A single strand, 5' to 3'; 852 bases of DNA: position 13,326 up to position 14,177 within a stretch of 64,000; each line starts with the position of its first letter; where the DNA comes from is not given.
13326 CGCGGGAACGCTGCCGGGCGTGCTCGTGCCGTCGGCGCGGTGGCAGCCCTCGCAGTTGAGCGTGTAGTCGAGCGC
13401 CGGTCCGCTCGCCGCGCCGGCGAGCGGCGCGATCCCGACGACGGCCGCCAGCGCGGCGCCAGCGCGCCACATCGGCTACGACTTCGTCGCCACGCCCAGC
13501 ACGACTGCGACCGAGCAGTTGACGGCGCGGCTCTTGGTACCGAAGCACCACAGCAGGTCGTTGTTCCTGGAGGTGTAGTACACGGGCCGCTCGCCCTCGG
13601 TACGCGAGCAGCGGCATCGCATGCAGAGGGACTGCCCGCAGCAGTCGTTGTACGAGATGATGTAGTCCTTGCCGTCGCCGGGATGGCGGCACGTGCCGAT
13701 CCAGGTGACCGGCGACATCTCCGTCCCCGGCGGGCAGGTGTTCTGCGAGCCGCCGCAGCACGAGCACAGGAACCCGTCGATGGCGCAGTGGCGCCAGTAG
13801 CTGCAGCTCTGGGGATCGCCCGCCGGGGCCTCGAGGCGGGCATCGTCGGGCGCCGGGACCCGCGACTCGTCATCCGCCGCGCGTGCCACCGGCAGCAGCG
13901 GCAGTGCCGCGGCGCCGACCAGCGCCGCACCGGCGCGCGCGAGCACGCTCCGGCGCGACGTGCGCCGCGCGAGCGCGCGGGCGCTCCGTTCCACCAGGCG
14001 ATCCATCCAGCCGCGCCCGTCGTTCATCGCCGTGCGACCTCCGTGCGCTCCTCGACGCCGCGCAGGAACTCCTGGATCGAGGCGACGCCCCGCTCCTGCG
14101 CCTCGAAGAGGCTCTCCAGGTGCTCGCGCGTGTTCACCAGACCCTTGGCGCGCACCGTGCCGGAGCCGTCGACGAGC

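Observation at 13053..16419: Minimal TTQ amine dehydrogenase cluster (mauB-mauE-mauD-mauA-cytochrome c) without mauG, mauF or amicyanin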

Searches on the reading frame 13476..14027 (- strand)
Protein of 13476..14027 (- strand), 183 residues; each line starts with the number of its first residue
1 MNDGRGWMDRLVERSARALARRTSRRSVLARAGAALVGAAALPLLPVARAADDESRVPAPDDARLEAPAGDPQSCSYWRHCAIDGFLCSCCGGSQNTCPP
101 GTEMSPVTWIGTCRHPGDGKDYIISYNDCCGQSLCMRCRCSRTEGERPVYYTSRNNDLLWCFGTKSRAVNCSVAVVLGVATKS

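Call 4: search_protein_families(library=pfam, proteins=[window:13476-14027:-], max_evalue=0.01)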
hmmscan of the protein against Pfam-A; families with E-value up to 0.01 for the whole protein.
window:13476-14027:- (183 aa): 1 family
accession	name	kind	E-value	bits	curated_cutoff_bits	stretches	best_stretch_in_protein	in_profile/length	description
PF02975.19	Me-amine-dh_L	-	9.5e-48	161.8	25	1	70-178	3-112/113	Methylamine dehydrogenase, L chain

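Call 5: search_protein_families(library=ncbifam, proteins=[window:13476-14027:-], max_evalue=0.01)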
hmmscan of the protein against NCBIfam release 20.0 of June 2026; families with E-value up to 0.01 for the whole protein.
window:13476-14027:- (183 aa): 1 family
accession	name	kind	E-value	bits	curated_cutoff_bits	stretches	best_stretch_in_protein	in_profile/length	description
TIGR02659.1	TTQ_MADH_Lt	equivalog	5.7e-53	179.5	196.85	1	8-180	7-185/186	methylamine dehydrogenase (amicyanin) small subunit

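Call 8: search_solved_structures(query=window:13476-14027:-, show_alignments=3)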
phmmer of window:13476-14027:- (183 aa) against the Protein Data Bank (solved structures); distinct sequences matched with E-value up to 0.001: 11.
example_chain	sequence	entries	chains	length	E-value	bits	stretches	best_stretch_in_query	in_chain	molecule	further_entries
3c75_L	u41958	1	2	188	4.2e-49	170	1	8-180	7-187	Methylamine dehydrogenase light chain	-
2agl_D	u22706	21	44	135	4.6e-43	150.3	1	71-180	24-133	Aromatic amine dehydrogenase | Aromatic amine dehydrogenase; chain D, H | AROMATIC AMINE DEHYDROGENASE BETA SUBUNIT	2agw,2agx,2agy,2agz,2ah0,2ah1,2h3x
2i0r_D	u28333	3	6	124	8.7e-43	149.4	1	71-180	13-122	Aromatic Amine Dehydrogenase | Aralkylamine dehydrogenase light chain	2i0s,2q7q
2ojy_D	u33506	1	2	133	1.1e-42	149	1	71-180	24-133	Aromatic amine dehydrogenase, small subunit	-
2hkr_D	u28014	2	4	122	2.1e-42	148.1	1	71-180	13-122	Aromatic amine dehydrogenase, small subunit | Aromatic amine dehydrogenase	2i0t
4o1q_C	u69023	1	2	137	1.5e-37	132.3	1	58-180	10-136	Methylamine dehydrogenase light chain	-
3l4m_C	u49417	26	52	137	1.5e-37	132.3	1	58-181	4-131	Methylamine dehydrogenase light chain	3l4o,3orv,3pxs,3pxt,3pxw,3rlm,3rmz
1mg2_B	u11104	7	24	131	2.7e-37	131.5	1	58-180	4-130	Methylamine dehydrogenase, light chain | Methylamine dehydrogenase light chain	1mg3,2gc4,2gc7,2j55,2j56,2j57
2bbk_L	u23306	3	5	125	4.6e-37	130.7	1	69-180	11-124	METHYLAMINE DEHYDROGENASE (LIGHT SUBUNIT) | Methylamine dehydrogenase light chain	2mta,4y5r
1mae_L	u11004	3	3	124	4.7e-37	130.7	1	66-179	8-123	METHYLAMINE DEHYDROGENASE (LIGHT SUBUNIT)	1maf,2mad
1mda_L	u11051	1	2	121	8.7e-32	113.5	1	66-178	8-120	METHYLAMINE DEHYDROGENASE (LIGHT SUBUNIT)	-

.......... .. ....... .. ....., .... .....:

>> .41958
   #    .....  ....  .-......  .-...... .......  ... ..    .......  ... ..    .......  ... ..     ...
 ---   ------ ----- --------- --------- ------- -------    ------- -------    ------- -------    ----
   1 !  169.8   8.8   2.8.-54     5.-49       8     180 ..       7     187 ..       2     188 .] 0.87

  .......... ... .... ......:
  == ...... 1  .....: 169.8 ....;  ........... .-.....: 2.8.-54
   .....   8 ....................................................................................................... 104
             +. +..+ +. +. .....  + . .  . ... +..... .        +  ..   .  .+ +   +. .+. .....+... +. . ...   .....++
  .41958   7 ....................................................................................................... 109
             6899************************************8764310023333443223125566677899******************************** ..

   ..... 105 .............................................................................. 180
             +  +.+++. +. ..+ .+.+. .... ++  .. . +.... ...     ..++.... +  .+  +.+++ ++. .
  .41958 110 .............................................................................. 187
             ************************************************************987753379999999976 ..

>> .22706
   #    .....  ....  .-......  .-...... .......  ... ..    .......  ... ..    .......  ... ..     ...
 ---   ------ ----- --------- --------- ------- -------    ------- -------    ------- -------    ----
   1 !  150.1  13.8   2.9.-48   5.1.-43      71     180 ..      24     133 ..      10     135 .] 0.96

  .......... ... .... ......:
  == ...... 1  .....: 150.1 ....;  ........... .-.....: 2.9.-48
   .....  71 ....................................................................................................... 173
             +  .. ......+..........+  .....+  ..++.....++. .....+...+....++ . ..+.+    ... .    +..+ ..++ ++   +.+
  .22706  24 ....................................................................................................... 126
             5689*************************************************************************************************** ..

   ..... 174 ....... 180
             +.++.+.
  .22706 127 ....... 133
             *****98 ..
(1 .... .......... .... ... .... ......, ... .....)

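Call 14: find_homologous_proteins(query=window:13476-14027:-, max_evalue=1e-10)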
Query window:13476-14027:- (183 aa): 4317 proteins with E <= 1e-10 among 7682 candidates; the best 120 are listed.
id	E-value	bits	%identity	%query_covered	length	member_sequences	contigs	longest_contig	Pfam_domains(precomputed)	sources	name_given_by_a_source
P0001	1.3e-121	421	100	100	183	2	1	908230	PF02975.20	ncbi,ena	-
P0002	2.4e-116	404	96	100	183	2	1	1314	PF02975.20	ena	-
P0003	1.9e-112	391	93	100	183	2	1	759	PF02975.20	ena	-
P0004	1.3e-110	385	90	100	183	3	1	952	PF02975.20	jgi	jgi:methylamine dehydrogenase light chain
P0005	1.2e-105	369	85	100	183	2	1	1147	PF02975.20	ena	-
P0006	2.0e-104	365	86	99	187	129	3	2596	PF02975.20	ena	-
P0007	2.1e-103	362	83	100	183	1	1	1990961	PF02975.20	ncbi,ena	-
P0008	4.7e-103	361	86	98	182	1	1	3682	PF02975.20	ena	-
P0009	1.8e-102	359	83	100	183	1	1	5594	PF02975.20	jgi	jgi:methylamine dehydrogenase light chain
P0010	2.3e-102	359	82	100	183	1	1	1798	PF02975.20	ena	-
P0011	1.9e-101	356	84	98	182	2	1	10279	PF02975.20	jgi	jgi:methylamine dehydrogenase light chain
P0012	2.1e-101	355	86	96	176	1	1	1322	PF02975.20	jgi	-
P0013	2.4e-101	355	84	100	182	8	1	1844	PF02975.20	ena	-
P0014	2.4e-101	355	85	98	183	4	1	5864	PF02975.20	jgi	jgi:methylamine dehydrogenase light chain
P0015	3.1e-101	355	83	100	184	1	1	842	PF02975.20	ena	-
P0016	1.5e-100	353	83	100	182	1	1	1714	PF02975.20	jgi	jgi:methylamine dehydrogenase light chain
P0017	1.9e-100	352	81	99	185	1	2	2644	PF02975.20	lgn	-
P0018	2.0e-100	352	83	100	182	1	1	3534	PF02975.20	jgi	-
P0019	3.5e-100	351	80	100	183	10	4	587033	PF02975.20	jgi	-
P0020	4.0e-100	351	81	98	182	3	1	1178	PF02975.20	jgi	jgi:methylamine dehydrogenase light chain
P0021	6.3e-100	351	79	99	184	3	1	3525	PF02975.20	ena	-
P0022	6.8e-100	350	82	99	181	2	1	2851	PF02975.20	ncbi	-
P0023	8.1e-100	350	83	100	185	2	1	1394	PF02975.20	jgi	jgi:methylamine dehydrogenase light chain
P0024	1.1e-99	350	80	100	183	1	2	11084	PF02975.20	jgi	jgi:methylamine dehydrogenase light chain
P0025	1.7e-99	349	81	99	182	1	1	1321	PF02975.20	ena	-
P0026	2.2e-99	349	82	98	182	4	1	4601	PF02975.20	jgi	jgi:methylamine dehydrogenase light chain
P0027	3.1e-99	348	80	100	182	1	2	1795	PF02975.20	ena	-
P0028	3.3e-99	348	81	99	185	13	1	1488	PF02975.20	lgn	-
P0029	3.7e-99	348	81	98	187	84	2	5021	PF02975.20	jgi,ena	-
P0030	4.4e-99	348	82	98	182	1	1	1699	PF02975.20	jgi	-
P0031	4.4e-99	348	82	100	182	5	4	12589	PF02975.20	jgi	jgi:methylamine dehydrogenase light chain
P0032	5.5e-99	347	83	100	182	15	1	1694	PF02975.20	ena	-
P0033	5.5e-99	347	81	100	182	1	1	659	PF02975.20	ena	-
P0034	8.3e-99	347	80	98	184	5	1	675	PF02975.20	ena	-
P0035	9.1e-99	347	79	100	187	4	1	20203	PF02975.20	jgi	jgi:methylamine dehydrogenase light chain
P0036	1.1e-98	347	81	97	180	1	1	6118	PF02975.20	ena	-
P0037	1.1e-98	346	80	98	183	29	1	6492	PF02975.20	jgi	-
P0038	1.5e-98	346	80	98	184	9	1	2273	PF02975.20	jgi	jgi:methylamine dehydrogenase light chain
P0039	1.7e-98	346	82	98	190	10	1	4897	PF02975.20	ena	-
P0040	2.1e-98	346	81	97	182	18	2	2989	PF02975.20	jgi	-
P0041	3.0e-98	345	80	100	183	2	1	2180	PF02975.20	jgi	jgi:methylamine dehydrogenase light chain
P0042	3.4e-98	345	80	98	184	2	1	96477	PF02975.20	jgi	jgi:methylamine dehydrogenase light chain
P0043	4.7e-98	344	80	98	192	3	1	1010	PF02975.20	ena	-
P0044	6.7e-98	344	81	100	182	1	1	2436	PF02975.20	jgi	-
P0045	7.7e-98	344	81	100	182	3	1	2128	PF02975.20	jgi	jgi:methylamine dehydrogenase light chain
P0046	8.4e-98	344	82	96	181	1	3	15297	PF02975.20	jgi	jgi:methylamine dehydrogenase light chain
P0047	9.0e-98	344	80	98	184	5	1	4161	PF02975.20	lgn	-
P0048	1.3e-97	343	80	100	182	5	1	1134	PF02975.20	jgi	jgi:methylamine dehydrogenase light chain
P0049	1.4e-97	343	78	99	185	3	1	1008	PF02975.20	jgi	-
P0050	1.4e-97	343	81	100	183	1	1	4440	PF02975.20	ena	-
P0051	1.5e-97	343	79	99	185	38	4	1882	PF02975.20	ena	-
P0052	1.8e-97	343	81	98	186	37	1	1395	PF02975.20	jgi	jgi:methylamine dehydrogenase light chain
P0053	2.0e-97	342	84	97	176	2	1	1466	PF02975.20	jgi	jgi:methylamine dehydrogenase light chain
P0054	2.3e-97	342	81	98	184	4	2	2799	PF02975.20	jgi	-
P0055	3.0e-97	342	80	97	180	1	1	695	PF02975.20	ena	-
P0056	3.2e-97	342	80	99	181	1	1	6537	PF02975.20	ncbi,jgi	jgi:methylamine dehydrogenase light chain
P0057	3.3e-97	342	80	98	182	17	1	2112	PF02975.20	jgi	-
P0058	4.3e-97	341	82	100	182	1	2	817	PF02975.20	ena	-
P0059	5.7e-97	341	80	98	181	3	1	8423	PF02975.20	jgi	jgi:methylamine dehydrogenase light chain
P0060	6.8e-97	341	80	99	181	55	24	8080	PF02975.20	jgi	-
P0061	7.7e-97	340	80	98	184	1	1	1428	PF02975.20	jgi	jgi:methylamine dehydrogenase light chain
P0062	8.1e-97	340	80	98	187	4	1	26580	PF02975.20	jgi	jgi:methylamine dehydrogenase light chain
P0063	8.6e-97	340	79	98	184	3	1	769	PF02975.20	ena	-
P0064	1.1e-96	340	81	98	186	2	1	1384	PF02975.20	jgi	jgi:methylamine dehydrogenase light chain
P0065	1.1e-96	340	82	98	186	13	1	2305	PF02975.20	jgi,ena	-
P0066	1.4e-96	340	80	97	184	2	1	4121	PF02975.20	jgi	-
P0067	1.6e-96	339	79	98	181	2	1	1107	PF02975.20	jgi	jgi:methylamine dehydrogenase light chain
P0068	1.9e-96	339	79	98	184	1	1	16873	PF02975.20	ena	-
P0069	2.0e-96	339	82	98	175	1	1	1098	PF02975.20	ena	-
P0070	2.3e-96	339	82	98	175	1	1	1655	PF02975.20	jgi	jgi:methylamine dehydrogenase light chain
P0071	2.9e-96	339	79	97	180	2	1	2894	PF02975.20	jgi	jgi:methylamine dehydrogenase light chain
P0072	3.0e-96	339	79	100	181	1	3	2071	PF02975.20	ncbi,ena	-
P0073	3.2e-96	338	80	96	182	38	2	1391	PF02975.20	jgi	-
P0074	3.3e-96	338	80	100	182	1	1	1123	PF02975.20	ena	-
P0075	4.5e-96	338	77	99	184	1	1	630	PF02975.20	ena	-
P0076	4.8e-96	338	80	99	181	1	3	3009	PF02975.20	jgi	-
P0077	5.1e-96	338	79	98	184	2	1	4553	PF02975.20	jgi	jgi:methylamine dehydrogenase light chain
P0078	5.1e-96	338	79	100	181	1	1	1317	PF02975.20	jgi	jgi:methylamine dehydrogenase light chain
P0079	5.1e-96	338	81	97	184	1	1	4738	PF02975.20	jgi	jgi:methylamine dehydrogenase light chain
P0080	5.2e-96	338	80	97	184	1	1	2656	PF02975.20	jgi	jgi:methylamine dehydrogenase light chain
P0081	5.5e-96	338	81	100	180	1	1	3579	PF02975.20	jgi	jgi:methylamine dehydrogenase light chain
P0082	6.0e-96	338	79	100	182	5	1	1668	PF02975.20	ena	-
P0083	6.2e-96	338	78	99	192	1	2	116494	PF02975.20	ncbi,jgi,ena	-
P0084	9.2e-96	337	76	100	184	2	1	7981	PF02975.20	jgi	jgi:methylamine dehydrogenase light chain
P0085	9.3e-96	337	79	100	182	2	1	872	PF02975.20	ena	-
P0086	9.7e-96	337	79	97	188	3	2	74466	PF02975.20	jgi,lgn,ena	-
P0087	1.1e-95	337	80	100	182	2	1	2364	PF02975.20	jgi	jgi:methylamine dehydrogenase light chain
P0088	1.2e-95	337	78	98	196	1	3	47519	PF02975.20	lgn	-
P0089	1.3e-95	336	79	98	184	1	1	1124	PF02975.20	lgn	-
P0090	1.6e-95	336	79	100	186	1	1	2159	PF02975.20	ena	-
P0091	1.7e-95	336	78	100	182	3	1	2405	PF02975.20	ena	-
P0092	1.8e-95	336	81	97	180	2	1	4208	PF02975.20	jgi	jgi:methylamine dehydrogenase light chain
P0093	2.1e-95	336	78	100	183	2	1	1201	PF02975.20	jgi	jgi:methylamine dehydrogenase light chain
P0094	2.2e-95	336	75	100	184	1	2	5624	PF02975.20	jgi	-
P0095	2.2e-95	336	79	98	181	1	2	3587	PF02975.20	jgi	jgi:methylamine dehydrogenase light chain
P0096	2.4e-95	336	79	98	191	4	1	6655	PF02975.20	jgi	-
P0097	2.6e-95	335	79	98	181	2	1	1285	PF02975.20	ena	-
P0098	3.1e-95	335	78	100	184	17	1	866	PF02975.20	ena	-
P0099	3.6e-95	335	77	99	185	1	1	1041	PF02975.20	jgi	jgi:methylamine dehydrogenase light chain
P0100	3.8e-95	335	77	97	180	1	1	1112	PF02975.20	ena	-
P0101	4.6e-95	335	78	97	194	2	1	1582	PF02975.20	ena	-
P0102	5.2e-95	335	78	100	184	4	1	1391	PF02975.20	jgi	-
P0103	6.7e-95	334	79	100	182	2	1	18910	PF02975.20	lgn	-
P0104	6.8e-95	334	79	100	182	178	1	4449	PF02975.20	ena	-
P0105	7.9e-95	334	80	97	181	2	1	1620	PF02975.20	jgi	jgi:methylamine dehydrogenase light chain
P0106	8.6e-95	334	80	98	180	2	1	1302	PF02975.20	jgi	jgi:methylamine dehydrogenase light chain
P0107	1.0e-94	334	80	98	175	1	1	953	PF02975.20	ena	-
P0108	1.1e-94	333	79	100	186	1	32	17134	PF02975.20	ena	-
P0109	1.1e-94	333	79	100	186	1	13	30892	PF02975.20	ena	-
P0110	1.4e-94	333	79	96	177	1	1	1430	PF02975.20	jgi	jgi:methylamine dehydrogenase light chain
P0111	1.4e-94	333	80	98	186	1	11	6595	PF02975.20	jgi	-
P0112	1.5e-94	333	80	98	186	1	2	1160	PF02975.20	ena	-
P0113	1.5e-94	333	80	98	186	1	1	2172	PF02975.20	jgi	-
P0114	1.5e-94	333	80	98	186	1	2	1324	PF02975.20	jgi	-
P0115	1.5e-94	333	80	98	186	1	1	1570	PF02975.20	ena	-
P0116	1.5e-94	333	80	98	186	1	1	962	PF02975.20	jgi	-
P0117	1.6e-94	333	78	98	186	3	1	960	PF02975.20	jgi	jgi:methylamine dehydrogenase light chain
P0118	1.6e-94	333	79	100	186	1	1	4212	PF02975.20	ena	-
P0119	1.7e-94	333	77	97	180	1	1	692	PF02975.20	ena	-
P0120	2.1e-94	333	79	99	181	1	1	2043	PF02975.20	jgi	-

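Call 15: find_encoding_contigs(protein=P0001, flank=10000, max_places=3)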
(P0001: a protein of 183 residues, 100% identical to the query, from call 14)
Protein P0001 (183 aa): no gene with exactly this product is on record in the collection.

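Call 16: find_encoding_contigs(protein=P0007, flank=10000, max_places=3)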
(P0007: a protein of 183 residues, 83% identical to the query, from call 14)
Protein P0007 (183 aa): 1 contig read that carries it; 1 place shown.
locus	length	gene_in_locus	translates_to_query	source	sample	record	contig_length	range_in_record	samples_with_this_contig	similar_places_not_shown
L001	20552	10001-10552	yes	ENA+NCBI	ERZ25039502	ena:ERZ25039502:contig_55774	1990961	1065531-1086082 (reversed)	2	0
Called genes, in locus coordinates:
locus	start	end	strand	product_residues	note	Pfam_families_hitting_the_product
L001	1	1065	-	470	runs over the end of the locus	-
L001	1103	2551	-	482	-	-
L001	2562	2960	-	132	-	-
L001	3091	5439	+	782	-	PF14814:UB2H, PF00912:Transgly, PF00905:Transpeptidase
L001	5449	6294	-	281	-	-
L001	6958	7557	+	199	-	PF01266:DAO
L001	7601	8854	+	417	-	PF06433:Me-amine-dh_H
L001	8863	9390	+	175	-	PF07291:MauE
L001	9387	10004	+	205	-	PF00578:AhpC-TSA (weak), PF13098:Thioredoxin_2 (weak)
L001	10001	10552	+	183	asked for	PF02975:Me-amine-dh_L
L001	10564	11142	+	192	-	PF00034:Cytochrom_C (faint)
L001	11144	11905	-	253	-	PF00106:adh_short, PF08659:KR, PF23441:SDR (weak), PF13561:adh_short_C2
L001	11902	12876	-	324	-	-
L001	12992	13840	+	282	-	PF04228:Zn_peptidase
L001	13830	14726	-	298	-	PF05853:BKACE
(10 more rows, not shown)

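Call 17: find_encoding_contigs(protein=P0019, flank=10000, max_places=2)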
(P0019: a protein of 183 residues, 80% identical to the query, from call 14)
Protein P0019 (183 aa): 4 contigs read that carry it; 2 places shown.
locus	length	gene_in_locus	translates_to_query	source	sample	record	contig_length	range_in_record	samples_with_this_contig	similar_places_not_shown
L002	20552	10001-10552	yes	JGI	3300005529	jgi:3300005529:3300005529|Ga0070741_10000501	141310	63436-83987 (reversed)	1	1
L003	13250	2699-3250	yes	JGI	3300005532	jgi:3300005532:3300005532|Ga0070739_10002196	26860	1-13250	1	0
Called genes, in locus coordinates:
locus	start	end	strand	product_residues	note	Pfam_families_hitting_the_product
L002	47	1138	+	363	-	-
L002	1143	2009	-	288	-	-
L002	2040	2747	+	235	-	-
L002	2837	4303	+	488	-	PF20154:LNT_N, PF00795:CN_hydrolase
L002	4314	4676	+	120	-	PF03992:ABM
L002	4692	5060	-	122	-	PF01850:PIN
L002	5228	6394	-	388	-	PF02515:CoA_transf_3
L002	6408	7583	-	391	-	-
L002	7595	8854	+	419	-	PF06433:Me-amine-dh_H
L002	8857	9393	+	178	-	PF07291:MauE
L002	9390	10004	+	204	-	PF00578:AhpC-TSA, PF08534:Redoxin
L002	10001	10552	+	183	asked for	PF02975:Me-amine-dh_L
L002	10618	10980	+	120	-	PF00034:Cytochrom_C (faint)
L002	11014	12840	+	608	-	PF03283:PAE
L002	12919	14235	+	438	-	PF01654:Cyt_bd_oxida_I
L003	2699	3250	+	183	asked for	PF02975:Me-amine-dh_L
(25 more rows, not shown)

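Call 18: find_encoding_contigs(protein=P0083, flank=10000, max_places=2)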
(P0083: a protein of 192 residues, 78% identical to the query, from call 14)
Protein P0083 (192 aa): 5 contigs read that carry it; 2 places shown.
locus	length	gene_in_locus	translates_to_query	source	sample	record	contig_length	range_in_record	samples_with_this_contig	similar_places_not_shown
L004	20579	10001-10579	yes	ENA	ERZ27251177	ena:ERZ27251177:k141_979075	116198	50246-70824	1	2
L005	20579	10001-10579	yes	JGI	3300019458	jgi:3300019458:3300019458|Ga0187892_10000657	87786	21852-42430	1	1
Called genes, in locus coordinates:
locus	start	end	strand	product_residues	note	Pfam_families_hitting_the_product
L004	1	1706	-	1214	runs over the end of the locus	PF10282:Lactonase (weak)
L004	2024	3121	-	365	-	-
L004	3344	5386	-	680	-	PF12228:DUF3604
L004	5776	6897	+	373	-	PF04909:Amidohydro_2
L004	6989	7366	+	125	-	PF00034:Cytochrom_C, PF13442:Cytochrome_CBB3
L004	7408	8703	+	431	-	PF06433:Me-amine-dh_H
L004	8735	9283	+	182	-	PF07291:MauE, PF13564:DoxX_2 (weak)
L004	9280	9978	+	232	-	-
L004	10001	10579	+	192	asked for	PF02975:Me-amine-dh_L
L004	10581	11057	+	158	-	-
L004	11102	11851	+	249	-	PF00561:Abhydrolase_1, PF12146:Hydrolase_4, PF12697:Abhydrolase_6, PF03096:Ndr (faint), PF06821:Ser_hydrolase (faint)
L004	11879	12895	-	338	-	PF08240:ADH_N, PF00107:ADH_zinc_N, PF13602:ADH_zinc_N_2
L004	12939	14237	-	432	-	PF14535:AMP-binding_C_2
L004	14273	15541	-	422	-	-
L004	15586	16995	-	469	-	PF01590:GAF, PF13185:GAF_2, PF13492:GAF_3, PF00990:GGDEF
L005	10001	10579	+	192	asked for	PF02975:Me-amine-dh_L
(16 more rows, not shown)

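Call 19: find_encoding_contigs(protein=P0042, flank=10000, max_places=2)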
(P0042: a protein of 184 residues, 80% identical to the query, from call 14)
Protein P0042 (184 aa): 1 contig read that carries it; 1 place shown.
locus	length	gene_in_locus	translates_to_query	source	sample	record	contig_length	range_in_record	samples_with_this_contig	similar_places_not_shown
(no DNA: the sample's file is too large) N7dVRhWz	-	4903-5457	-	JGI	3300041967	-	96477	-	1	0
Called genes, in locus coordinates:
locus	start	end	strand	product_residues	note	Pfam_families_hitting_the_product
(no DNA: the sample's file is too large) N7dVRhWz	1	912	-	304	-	?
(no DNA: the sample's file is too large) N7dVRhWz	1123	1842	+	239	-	-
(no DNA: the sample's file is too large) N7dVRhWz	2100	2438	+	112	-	PF13442:Cytochrome_CBB3, PF00034:Cytochrom_C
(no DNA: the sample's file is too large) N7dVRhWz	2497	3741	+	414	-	PF06433:Me-amine-dh_H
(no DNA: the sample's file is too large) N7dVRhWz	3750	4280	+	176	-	PF07291:MauE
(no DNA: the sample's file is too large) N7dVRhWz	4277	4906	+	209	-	-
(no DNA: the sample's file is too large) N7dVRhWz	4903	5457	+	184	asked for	PF02975:Me-amine-dh_L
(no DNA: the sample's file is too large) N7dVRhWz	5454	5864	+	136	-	-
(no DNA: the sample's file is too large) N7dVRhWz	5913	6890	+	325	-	PF08240:ADH_N, PF00107:ADH_zinc_N, PF13602:ADH_zinc_N_2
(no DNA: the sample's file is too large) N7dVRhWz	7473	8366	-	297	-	-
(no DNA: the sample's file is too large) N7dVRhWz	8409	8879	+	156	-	-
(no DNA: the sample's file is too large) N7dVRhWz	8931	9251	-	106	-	-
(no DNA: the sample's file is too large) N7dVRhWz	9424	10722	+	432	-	PF00155:Aminotran_1_2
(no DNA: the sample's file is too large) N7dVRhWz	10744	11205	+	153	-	PF01814:Hemerythrin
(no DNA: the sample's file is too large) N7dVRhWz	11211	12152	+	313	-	PF00478:IMPDH, PF03060:NMO, PF01070:FMN_dh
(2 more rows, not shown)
